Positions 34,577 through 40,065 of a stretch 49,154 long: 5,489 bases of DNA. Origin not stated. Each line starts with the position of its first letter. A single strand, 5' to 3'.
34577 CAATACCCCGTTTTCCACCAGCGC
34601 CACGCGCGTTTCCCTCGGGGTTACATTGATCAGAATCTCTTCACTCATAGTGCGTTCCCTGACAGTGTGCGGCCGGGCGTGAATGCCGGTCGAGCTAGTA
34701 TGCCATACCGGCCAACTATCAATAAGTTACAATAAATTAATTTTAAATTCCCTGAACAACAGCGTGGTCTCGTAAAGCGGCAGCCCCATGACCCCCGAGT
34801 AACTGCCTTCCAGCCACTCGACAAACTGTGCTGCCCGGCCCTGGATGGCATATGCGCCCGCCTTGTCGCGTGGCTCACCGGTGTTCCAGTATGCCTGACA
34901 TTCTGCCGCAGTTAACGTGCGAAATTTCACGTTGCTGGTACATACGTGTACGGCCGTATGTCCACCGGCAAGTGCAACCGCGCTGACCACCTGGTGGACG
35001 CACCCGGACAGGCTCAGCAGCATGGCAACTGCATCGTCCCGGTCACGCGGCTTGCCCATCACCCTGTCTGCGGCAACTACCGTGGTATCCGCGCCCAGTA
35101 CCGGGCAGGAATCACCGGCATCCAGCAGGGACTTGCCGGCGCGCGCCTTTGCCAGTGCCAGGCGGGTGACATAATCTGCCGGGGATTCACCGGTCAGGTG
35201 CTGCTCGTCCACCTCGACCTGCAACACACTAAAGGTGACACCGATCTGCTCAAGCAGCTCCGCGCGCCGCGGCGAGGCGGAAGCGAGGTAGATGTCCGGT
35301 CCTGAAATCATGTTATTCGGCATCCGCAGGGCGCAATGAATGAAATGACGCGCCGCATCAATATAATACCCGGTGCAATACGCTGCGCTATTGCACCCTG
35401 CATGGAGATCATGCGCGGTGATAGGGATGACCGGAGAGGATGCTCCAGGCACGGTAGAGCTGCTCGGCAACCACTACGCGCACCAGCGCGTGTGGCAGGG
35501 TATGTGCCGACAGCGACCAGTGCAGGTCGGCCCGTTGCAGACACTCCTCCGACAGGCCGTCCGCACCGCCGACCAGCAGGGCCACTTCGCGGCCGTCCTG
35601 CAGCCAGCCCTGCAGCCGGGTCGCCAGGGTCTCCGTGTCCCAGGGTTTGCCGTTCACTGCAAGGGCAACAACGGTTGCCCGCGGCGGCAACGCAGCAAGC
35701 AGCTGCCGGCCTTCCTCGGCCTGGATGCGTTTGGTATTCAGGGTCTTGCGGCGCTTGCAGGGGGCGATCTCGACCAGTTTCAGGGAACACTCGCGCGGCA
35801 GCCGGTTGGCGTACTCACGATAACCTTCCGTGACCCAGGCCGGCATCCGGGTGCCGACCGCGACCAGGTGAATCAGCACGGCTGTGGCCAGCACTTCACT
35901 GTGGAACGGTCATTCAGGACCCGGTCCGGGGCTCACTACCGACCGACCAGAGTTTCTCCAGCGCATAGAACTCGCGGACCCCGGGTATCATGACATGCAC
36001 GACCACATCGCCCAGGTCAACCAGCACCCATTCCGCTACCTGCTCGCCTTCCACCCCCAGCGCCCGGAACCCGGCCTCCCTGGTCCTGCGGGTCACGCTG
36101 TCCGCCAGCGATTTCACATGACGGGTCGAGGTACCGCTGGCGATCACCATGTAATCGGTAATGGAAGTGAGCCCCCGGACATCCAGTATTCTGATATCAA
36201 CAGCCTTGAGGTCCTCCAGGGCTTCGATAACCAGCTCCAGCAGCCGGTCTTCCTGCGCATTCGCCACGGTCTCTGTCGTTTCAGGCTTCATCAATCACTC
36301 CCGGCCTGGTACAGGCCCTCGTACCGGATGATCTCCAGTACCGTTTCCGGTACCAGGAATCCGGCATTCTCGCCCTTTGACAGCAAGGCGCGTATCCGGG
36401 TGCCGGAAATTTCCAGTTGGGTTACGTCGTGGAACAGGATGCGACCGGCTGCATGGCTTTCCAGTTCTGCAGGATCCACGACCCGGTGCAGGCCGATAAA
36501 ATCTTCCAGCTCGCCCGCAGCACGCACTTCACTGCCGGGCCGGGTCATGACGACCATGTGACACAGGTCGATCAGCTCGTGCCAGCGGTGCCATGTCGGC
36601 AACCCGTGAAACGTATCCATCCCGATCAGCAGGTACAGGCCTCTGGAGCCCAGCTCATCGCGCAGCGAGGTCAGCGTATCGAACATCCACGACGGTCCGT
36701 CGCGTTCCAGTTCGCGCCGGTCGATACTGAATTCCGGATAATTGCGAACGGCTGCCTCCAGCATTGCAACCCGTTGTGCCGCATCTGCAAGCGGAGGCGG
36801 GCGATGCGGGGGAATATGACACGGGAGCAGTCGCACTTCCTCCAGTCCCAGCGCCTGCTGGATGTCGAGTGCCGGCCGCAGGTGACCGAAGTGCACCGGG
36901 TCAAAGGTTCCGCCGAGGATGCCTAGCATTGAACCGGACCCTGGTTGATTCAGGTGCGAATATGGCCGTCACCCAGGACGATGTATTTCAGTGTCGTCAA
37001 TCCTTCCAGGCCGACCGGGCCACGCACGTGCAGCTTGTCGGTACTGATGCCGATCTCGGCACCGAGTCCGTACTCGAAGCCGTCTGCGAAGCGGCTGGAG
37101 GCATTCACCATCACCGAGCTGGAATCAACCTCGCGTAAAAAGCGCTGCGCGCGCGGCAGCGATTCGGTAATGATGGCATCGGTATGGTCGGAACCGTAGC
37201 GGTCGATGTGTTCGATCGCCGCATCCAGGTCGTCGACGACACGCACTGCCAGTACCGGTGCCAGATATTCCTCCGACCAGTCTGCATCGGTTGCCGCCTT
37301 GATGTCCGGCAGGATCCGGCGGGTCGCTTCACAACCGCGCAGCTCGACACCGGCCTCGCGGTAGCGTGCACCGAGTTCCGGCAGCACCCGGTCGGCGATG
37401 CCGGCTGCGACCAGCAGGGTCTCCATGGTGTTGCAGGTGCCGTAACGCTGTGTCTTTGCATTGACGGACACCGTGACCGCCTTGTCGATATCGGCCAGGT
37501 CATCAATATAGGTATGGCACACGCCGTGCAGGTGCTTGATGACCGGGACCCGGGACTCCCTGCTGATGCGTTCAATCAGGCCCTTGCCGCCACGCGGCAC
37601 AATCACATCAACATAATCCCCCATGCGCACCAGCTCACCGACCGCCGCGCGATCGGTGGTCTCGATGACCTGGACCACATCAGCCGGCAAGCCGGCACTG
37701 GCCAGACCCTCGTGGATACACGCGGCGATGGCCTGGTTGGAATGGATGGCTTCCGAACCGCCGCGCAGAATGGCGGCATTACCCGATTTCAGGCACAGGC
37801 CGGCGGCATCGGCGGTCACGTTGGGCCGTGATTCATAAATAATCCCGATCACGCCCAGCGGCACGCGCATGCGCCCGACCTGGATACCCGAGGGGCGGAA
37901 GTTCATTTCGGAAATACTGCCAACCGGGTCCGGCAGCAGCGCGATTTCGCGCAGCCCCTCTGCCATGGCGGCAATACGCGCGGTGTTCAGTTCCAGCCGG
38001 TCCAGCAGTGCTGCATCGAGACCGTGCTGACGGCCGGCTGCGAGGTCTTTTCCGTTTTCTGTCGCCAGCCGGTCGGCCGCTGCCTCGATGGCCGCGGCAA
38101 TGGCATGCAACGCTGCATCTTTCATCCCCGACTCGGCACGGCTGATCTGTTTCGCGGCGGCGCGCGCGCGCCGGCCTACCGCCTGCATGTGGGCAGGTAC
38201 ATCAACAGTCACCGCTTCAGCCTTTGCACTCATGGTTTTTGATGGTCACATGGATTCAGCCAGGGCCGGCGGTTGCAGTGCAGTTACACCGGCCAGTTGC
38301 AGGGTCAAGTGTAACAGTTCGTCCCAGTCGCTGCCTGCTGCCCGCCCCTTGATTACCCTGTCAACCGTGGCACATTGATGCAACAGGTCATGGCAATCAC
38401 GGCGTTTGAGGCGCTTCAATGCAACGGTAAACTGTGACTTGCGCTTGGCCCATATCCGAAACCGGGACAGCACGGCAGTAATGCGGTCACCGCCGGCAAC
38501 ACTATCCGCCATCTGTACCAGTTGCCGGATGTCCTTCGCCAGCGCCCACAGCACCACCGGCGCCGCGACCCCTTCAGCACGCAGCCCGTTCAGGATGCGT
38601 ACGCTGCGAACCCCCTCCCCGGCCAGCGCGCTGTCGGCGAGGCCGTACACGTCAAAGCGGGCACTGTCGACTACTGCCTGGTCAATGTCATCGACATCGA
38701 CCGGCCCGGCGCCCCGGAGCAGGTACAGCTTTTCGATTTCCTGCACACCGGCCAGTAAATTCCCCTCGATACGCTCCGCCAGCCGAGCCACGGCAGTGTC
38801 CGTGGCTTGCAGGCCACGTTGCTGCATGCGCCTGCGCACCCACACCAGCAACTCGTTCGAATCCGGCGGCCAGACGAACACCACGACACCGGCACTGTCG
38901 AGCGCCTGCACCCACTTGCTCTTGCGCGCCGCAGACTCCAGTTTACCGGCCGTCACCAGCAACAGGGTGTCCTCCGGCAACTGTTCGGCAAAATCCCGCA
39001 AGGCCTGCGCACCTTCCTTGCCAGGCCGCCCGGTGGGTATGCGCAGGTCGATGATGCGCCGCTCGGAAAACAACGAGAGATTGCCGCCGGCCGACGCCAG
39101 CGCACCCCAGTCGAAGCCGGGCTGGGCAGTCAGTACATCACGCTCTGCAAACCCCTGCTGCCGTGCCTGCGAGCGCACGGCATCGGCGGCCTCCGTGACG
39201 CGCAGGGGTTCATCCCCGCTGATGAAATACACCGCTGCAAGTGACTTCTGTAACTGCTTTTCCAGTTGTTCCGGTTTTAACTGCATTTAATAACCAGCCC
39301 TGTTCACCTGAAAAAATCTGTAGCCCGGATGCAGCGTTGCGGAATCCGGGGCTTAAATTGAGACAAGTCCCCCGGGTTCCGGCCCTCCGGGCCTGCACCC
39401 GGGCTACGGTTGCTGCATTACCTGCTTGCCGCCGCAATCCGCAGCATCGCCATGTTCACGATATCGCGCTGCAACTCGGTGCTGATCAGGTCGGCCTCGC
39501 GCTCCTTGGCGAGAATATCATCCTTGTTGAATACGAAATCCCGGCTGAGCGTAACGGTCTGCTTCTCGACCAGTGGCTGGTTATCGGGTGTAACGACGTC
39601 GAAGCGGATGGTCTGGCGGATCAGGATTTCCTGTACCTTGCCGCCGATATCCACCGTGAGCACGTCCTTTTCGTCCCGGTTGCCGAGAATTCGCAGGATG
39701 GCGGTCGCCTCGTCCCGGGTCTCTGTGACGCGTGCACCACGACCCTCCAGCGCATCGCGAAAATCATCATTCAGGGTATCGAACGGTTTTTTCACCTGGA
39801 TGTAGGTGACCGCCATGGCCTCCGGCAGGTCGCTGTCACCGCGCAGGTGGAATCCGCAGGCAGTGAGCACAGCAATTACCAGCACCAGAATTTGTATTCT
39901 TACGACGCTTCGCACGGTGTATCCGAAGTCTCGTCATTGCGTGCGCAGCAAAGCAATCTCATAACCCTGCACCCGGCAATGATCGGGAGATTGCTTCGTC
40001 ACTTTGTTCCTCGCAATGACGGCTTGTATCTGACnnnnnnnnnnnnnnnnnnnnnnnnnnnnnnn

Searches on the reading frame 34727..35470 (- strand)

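Call 90: search_protein_families(library=pfam, proteins=[window:34727-35470:-], max_evalue=0.00001)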
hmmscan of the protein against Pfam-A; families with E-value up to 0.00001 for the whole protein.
window:34727-35470:- (247 aa): 1 family
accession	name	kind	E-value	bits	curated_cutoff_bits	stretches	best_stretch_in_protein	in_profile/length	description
PF02545.19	Maf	-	2.5e-57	194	27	1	60-241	2-186/187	Maf-like protein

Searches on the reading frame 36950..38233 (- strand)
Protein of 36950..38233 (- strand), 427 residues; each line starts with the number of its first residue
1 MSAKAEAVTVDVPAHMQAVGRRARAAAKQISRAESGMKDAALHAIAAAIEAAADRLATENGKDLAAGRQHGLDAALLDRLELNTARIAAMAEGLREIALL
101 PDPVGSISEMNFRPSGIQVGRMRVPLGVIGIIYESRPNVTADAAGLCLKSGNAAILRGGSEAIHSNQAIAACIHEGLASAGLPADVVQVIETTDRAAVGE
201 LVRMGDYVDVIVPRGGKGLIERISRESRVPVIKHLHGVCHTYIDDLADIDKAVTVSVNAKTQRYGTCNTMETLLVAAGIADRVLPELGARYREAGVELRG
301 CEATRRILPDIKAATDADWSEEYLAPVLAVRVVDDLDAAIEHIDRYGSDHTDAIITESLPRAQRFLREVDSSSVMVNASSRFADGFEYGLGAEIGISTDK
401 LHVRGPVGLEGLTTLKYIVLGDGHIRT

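Call 90: search_protein_families(library=pfam, proteins=[window:36950-38233:-], max_evalue=0.00001)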
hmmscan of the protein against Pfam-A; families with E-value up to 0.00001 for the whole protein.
window:36950-38233:- (427 aa): 1 family
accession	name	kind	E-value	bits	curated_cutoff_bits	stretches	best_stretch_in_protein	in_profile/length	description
PF00171.27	Aldedh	-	5.6e-25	88.2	23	2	15-294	30-296/461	Aldehyde dehydrogenase family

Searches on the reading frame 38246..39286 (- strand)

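Call 91: search_protein_families(library=pfam, proteins=[window:38246-39286:-], max_evalue=0.00001)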
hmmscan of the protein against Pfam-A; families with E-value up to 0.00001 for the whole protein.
window:38246-39286:- (346 aa): 2 families
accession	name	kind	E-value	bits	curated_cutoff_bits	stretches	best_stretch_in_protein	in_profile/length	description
PF06144.19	DNA_pol3_delta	-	1e-11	45.3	21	1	20-136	1-121/124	DNA polymerase III, delta subunit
PF14840.11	DNA_pol3_delt_C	-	3.3e-08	34.3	27.3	1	217-333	5-120/125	Processivity clamp loader gamma complex DNA pol III C-term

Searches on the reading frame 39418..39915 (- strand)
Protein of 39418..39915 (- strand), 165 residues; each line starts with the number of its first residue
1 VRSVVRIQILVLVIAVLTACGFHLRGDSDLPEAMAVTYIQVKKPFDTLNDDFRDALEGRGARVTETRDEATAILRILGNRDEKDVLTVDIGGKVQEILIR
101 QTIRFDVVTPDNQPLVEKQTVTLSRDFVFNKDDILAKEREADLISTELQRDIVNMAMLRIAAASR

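Call 91: search_protein_families(library=pfam, proteins=[window:39418-39915:-], max_evalue=0.00001)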
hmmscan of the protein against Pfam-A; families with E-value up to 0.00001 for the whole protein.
window:39418-39915:- (165 aa): 1 family
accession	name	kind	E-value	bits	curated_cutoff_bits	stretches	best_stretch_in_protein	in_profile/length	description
PF04390.17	LptE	-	1.1e-11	45.9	23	1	46-158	18-116/118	Lipopolysaccharide-assembly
